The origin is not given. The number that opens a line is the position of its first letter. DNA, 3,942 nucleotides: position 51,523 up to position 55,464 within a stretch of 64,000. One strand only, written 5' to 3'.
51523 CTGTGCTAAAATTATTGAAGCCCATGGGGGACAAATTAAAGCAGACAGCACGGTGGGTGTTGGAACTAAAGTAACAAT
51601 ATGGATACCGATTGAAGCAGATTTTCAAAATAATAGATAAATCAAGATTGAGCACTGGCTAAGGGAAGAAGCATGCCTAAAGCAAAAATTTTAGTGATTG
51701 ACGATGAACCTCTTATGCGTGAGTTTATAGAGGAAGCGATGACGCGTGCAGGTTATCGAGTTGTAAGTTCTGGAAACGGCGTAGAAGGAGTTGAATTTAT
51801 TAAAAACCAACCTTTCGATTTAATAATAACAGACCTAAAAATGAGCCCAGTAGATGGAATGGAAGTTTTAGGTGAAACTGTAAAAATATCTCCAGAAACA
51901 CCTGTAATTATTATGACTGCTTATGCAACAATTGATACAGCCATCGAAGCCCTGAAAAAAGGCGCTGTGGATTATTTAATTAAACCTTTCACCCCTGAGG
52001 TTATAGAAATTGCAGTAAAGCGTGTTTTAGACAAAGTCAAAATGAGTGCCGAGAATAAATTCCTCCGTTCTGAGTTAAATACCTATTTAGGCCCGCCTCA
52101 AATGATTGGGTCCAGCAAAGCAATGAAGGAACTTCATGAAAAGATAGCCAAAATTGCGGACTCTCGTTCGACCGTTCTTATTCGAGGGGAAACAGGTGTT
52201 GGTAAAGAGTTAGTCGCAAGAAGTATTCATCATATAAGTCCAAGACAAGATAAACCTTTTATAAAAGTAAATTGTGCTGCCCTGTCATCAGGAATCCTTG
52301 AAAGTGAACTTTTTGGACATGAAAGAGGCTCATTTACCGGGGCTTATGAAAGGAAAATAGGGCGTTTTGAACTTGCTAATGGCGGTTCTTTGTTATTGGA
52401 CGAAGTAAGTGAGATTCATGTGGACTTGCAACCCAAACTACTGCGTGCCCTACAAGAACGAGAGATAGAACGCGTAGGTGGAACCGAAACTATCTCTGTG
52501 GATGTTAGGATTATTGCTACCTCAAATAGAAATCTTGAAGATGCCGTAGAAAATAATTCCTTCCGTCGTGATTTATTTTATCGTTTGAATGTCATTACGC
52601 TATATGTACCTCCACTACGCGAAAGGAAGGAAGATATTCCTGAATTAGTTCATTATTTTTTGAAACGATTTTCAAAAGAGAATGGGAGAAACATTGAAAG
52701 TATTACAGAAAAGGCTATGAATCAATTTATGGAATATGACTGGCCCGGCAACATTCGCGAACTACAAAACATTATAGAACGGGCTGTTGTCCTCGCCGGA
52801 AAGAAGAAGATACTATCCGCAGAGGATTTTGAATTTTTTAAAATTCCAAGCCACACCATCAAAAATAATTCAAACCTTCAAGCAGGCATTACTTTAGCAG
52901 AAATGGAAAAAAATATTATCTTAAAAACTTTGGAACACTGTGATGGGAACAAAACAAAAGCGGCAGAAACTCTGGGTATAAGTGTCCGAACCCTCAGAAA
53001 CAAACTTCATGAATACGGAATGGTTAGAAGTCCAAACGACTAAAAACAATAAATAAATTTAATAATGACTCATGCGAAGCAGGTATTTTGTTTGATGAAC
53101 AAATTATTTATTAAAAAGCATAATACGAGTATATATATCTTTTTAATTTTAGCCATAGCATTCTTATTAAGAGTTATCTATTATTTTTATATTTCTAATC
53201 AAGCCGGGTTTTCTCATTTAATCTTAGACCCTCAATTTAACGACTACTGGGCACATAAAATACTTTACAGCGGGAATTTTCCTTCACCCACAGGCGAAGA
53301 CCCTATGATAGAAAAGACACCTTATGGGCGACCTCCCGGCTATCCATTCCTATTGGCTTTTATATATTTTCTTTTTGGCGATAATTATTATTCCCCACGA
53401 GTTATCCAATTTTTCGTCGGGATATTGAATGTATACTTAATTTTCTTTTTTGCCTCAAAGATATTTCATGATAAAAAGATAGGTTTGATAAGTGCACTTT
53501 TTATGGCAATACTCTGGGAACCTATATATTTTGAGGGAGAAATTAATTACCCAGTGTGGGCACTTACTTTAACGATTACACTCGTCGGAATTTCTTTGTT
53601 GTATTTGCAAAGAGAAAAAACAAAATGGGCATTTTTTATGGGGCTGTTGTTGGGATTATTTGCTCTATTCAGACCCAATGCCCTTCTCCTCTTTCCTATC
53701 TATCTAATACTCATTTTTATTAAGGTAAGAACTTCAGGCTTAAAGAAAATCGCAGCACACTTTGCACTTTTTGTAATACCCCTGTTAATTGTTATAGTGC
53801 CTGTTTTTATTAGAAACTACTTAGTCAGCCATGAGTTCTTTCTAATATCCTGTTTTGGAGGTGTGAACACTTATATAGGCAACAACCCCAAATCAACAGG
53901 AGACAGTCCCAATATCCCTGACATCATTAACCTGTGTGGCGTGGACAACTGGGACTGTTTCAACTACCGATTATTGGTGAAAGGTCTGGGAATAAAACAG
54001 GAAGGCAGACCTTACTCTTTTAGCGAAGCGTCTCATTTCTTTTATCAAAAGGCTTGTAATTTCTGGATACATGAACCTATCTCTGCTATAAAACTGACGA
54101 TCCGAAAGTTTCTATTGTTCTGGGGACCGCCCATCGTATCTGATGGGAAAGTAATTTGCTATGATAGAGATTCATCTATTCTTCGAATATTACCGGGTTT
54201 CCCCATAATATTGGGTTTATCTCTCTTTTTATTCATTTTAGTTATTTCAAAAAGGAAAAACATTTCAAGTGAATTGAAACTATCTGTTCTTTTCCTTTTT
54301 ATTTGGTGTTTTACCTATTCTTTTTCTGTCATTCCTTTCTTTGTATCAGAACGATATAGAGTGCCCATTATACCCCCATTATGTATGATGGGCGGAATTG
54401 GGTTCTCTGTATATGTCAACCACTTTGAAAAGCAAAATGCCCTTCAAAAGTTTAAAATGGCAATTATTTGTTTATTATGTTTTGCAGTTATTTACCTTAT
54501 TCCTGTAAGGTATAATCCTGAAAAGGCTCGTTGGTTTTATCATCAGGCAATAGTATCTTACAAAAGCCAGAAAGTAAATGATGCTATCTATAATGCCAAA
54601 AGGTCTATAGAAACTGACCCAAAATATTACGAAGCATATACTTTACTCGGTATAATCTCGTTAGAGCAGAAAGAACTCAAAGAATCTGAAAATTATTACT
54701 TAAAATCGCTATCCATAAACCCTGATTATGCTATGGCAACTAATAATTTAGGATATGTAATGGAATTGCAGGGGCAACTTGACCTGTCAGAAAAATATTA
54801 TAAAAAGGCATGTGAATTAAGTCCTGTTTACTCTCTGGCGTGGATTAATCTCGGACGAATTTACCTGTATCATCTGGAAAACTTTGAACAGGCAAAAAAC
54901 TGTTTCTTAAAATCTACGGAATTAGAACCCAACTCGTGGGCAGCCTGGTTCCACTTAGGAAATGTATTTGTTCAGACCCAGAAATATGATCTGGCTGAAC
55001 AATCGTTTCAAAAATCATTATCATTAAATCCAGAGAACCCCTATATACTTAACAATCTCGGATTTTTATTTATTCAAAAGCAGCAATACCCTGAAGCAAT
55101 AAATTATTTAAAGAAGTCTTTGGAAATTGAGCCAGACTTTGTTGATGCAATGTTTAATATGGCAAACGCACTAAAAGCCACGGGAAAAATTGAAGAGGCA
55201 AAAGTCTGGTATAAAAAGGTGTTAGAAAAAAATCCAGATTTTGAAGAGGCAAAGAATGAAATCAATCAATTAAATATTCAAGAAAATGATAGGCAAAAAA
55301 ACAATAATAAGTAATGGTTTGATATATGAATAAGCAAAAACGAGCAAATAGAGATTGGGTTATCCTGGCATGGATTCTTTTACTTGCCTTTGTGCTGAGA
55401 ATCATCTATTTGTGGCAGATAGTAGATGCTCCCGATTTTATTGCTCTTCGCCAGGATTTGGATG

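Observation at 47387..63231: Co-directional cluster of about 16 kb: sigma-54 two-component system coupled to a GT-C/TPR + GT2 + B12-radical-SAM + BNR + esterase module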

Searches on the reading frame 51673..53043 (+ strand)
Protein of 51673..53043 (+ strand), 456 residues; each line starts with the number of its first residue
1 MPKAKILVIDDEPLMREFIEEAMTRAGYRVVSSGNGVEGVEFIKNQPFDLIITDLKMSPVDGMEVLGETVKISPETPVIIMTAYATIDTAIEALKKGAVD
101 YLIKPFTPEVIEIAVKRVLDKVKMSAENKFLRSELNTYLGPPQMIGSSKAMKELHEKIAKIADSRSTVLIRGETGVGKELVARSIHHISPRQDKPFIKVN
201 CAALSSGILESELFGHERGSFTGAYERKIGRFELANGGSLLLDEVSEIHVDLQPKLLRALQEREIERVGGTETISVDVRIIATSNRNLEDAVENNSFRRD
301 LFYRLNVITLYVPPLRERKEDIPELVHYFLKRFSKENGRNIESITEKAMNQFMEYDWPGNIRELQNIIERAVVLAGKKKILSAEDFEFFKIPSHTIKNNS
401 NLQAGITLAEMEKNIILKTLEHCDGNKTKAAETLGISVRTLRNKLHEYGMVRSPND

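Call 3: search_protein_families(library=pfam, proteins=[window:51673-53043:+], max_evalue=0.01)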
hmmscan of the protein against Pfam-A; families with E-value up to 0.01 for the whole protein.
window:51673-53043:+ (456 aa): 11 families
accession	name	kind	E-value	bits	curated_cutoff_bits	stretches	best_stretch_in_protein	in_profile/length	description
PF00158.32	Sigma54_activat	-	3.6e-69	232.2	20.2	1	144-310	1-167/168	Sigma-54 interaction domain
PF00072.30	Response_reg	-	1.6e-28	99.5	30.2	1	6-115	1-110/111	Response regulator receiver domain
PF25601.1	AAA_lid_14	-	1e-26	93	27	1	316-387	1-71/87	AAA+ ATPase lid domain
PF14532.12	Sigma54_activ_2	-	2.6e-20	73.5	25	1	145-315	1-138/138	Sigma-54 interaction domain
PF02954.25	HTH_8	-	6.5e-17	61.4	22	1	407-448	1-42/42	Bacterial regulatory protein, Fis family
PF07728.20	AAA_5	-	6.6e-09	36.3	22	1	168-288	2-125/139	AAA domain (dynein-related subfamily)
PF07724.20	AAA_2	-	1.4e-05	25.6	27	1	166-297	4-136/166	AAA domain (Cdc48 subfamily)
PF01078.27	Mg_chelatase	-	0.00048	20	20.3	0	224-285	94-157/207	Magnesium chelatase, subunit ChlI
PF13556.12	HTH_30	-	0.0051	17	27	0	417-446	5-34/59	PucR C-terminal helix-turn-helix domain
PF07726.17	AAA_3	-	0.0052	17.1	27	0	168-285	2-111/131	ATPase family associated with various cellular activities (AAA)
PF13191.12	AAA_16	-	0.0055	17.7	32.6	0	145-209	3-73/167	AAA ATPase domain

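Call 4: search_protein_families(library=ncbifam, proteins=[window:51673-53043:+], max_evalue=0.001)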
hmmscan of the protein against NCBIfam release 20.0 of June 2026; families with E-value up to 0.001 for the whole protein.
window:51673-53043:+ (456 aa): 117 families (the best 25 are shown)
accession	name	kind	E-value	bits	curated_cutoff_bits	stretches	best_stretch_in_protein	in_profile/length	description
NF008469.0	PRK11361.1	equivalog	5.5e-145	483.6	714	1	3-450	4-456/461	acetoacetate metabolism transcriptional regulator AtoC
NF007689.0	PRK10365.1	equivalog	1e-128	429.9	760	1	3-445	5-439/441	sigma-54-dependent response regulator transcription factor ZraR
TIGR01818.1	ntrC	equivalog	8.4e-125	417.1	558.6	2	6-381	1-373/463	nitrogen regulation protein NR(I)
TIGR02915.1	PEP_resp_reg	equivalog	6.5e-121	404.3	502.6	1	6-450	1-444/445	PEP-CTERM-box response regulator transcription factor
NF050807.1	TransRegFlbDCaul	equivalog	5e-116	388.2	750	1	26-448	23-438/454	sigma-54-dependent transcriptional regulator FlbD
TIGR01817.1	nifA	equivalog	6.5e-116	388.2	528.85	1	133-382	187-435/534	nif-specific transcriptional activator NifA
NF041946.1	LuxO_transreg_Vib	equivalog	4.3e-109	365.4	800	1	30-448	23-460/463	quorum-sensing sigma-54 dependent transcriptional regulator LuxO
NF051870.1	NAssimRespRegNtrX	equivalog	4.5e-109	365.3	600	1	4-450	2-452/452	nitrogen assimilation response regulator NtrX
NF008176.1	PRK10923.1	equivalog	1.1e-104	350.6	620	1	1-383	1-379/469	nitrogen regulation protein NR(I)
NF041552.1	TF_PrdR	equivalog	5.7e-103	345.2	795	1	142-449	267-577/577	sigma-54 dependent transcriptional regulator PrdR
NF049963.1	RespRegFlgRCampy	domain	4.1e-102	342.2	750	1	6-449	3-428/429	fla regulon two-component system response regulator FlgR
NF011695.0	PRK15115.1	equivalog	4.6e-100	335.4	763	1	3-436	6-424/445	two-component system response regulator GlrR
NF003451.0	PRK05022.1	equivalog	6.5e-100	335.3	476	1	82-441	131-501/512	nitric oxide reductase transcriptional regulator NorR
NF011958.0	PRK15429.1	equivalog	6.8e-94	315.8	830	1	123-452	359-688/692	formate hydrogenlyase transcriptional activator FlhA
NF038308.1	RNA_repair_RtcR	equivalog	1.3e-93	314.7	650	1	138-447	176-515/530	RNA repair transcriptional activator RtcR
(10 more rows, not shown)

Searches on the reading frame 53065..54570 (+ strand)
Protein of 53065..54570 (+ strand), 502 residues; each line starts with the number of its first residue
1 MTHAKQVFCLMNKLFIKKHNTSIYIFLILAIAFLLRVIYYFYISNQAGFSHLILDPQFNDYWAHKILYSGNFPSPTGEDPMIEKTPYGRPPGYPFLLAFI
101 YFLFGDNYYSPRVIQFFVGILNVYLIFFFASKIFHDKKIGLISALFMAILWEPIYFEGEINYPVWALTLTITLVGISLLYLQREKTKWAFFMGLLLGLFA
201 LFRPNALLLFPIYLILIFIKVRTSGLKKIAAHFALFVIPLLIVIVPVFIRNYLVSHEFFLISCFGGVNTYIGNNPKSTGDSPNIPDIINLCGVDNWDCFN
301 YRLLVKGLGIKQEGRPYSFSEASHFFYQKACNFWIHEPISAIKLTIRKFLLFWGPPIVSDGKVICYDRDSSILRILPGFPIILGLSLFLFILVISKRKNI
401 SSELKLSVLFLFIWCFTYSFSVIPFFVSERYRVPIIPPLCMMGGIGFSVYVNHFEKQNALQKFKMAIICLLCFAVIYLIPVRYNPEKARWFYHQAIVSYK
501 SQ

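Call 32: search_solved_structures(query=window:53065-54570:+, max_evalue=1)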
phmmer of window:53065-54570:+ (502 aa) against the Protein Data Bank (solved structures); distinct sequences matched with E-value up to 1: 0.

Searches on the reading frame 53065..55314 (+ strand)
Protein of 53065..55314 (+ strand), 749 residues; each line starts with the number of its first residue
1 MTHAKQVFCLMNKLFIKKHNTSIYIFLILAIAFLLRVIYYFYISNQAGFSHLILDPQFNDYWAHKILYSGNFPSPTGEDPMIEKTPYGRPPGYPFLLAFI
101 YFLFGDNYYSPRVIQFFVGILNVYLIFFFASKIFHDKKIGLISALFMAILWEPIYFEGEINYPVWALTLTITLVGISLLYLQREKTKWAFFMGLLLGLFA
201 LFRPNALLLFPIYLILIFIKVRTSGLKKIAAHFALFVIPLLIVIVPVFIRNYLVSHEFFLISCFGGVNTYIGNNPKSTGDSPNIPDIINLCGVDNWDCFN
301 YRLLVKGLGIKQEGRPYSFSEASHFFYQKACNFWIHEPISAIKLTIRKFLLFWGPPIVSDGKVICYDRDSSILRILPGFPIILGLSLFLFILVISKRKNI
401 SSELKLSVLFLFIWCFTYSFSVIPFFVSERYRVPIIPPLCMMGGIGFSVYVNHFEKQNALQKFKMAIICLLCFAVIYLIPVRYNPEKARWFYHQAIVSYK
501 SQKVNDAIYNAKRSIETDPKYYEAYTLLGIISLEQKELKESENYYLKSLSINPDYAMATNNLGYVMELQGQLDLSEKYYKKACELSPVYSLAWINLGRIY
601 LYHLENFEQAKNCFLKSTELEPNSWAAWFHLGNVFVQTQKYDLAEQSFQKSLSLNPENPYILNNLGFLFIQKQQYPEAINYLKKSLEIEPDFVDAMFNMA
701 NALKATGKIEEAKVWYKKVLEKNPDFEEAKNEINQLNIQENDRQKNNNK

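Call 3: search_protein_families(library=pfam, proteins=[window:53065-55314:+], max_evalue=0.01)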
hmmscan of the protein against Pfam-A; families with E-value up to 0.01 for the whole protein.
window:53065-55314:+ (749 aa): 23 families
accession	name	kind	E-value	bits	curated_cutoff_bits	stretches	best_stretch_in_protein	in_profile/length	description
PF07719.23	TPR_2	-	1.6e-40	134.3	27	5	626-658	2-34/34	Tetratricopeptide repeat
PF00515.34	TPR_1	-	2.7e-39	131.9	27.8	4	626-658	2-34/34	Tetratricopeptide repeat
PF13431.12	TPR_17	-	5.8e-37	123.3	24.4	6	682-713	2-33/34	Tetratricopeptide repeat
PF13181.12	TPR_8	-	3.1e-34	114.6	25.7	5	627-658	3-34/34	Tetratricopeptide repeat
PF13414.12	TPR_11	-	3.8e-31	106.9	26.8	4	632-669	1-38/42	TPR repeat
PF13424.12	TPR_12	-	1.5e-25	89.6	30.1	5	627-688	5-74/77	Tetratricopeptide repeat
PF14559.12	TPR_19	-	1.8e-23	83.1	25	2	670-731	2-63/68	Tetratricopeptide repeat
PF13432.12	TPR_16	-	1.2e-19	70.8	32.7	1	601-659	7-65/65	Tetratricopeptide repeat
PF13428.12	TPR_14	-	3.6e-17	61.6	23.5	0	625-666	1-42/44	Tetratricopeptide repeat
PF23914.1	TPR_CcmH_CycH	-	9.2e-16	58.5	42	2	591-681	51-143/158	Cytochrome c-type biogenesis protein H TPR domain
PF13374.12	TPR_10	-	7.6e-15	54.8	27.5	0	661-688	4-31/42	Tetratricopeptide repeat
PF13176.12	TPR_7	-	8.3e-13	47.8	27.9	0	627-659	1-35/36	Tetratricopeptide repeat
PF25063.1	ARM_TT21_C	-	2e-12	47.9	35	2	626-733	96-204/209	Tetratricopeptide repeat protein 21 C-terminal ARM domain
PF13231.12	PMT_2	-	1.2e-11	45.6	26.1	1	89-247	2-157/160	Dolichyl-phosphate-mannose-protein mannosyltransferase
PF13174.12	TPR_6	-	2.3e-10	40.9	26.3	0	694-725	1-32/33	Tetratricopeptide repeat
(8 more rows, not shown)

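Call 4: search_protein_families(library=ncbifam, proteins=[window:53065-55314:+], max_evalue=0.001)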
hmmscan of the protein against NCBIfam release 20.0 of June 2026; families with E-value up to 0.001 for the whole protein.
window:53065-55314:+ (749 aa): 29 families (the best 25 are shown)
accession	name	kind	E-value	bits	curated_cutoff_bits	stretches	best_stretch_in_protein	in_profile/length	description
TIGR02521.1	type_IV_pilW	equivalog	3e-28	99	154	2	594-745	35-187/234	type IV pilus biogenesis/stability protein PilW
TIGR02917.1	PEP_TPR_lipo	equivalog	5.2e-28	97.4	312.2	3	556-687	703-831/899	XrtA/PEP-CTERM system TPR-repeat protein PrsT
NF040959.1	MamA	equivalog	1.6e-22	80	200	2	626-744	72-190/204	magnetosome protein MamA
NF033762.1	social_mot_Tgl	equivalog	1.8e-22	79.9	225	2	468-640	11-185/252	social motility TPR repeat lipoprotein Tgl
NF033920.0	C39_PA2778_fam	equivalog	5.2e-18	65.4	150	2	605-690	170-255/255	PA2778 family cysteine peptidase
TIGR00540.1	TPR_hemY_coli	hypoth_equivalog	3.1e-15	55.8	142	2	650-718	317-384/385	heme biosynthesis-associated TPR protein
NF033758.1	gliding_GltE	equivalog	2.9e-14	52.9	225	1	492-603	226-335/411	adventurous gliding motility TPR repeat lipoprotein GltE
NF047507.1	TPR_BatC_Lepto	exception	5.6e-14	52.1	175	2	483-570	53-144/214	TPR repeat-containing protein BatC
NF008391.2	PRK11189.1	equivalog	7e-14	52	250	1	615-720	54-160/297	lipoprotein NlpI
TIGR00990.1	3a0801s09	subfamily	1.8e-13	50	757.25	2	607-745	347-485/615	mitochondrial import receptor subunit TOM70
NF047371.1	FlcA_CTERM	equivalog_domain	7e-12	44.6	300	1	634-745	447-556/646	periplasmic flagellar collar protein FlcA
NF002725.1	PRK02603.1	equivalog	8.5e-10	38.9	143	0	673-740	49-119/173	photosystem I assembly protein Ycf3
TIGR02795.1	tol_pal_ybgF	equivalog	1.2e-09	38.8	90.1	1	632-733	9-116/119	tol-pal system protein YbgF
NF052400.1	M48_BAM_BepA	equivalog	5.2e-09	35.4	570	1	576-746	258-428/483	beta-barrel assembly-enhancing protease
NF008757.0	PRK11788.1-5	equivalog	1.2e-08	34.5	363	1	605-745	194-334/388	lipopolysaccharide assembly protein LapB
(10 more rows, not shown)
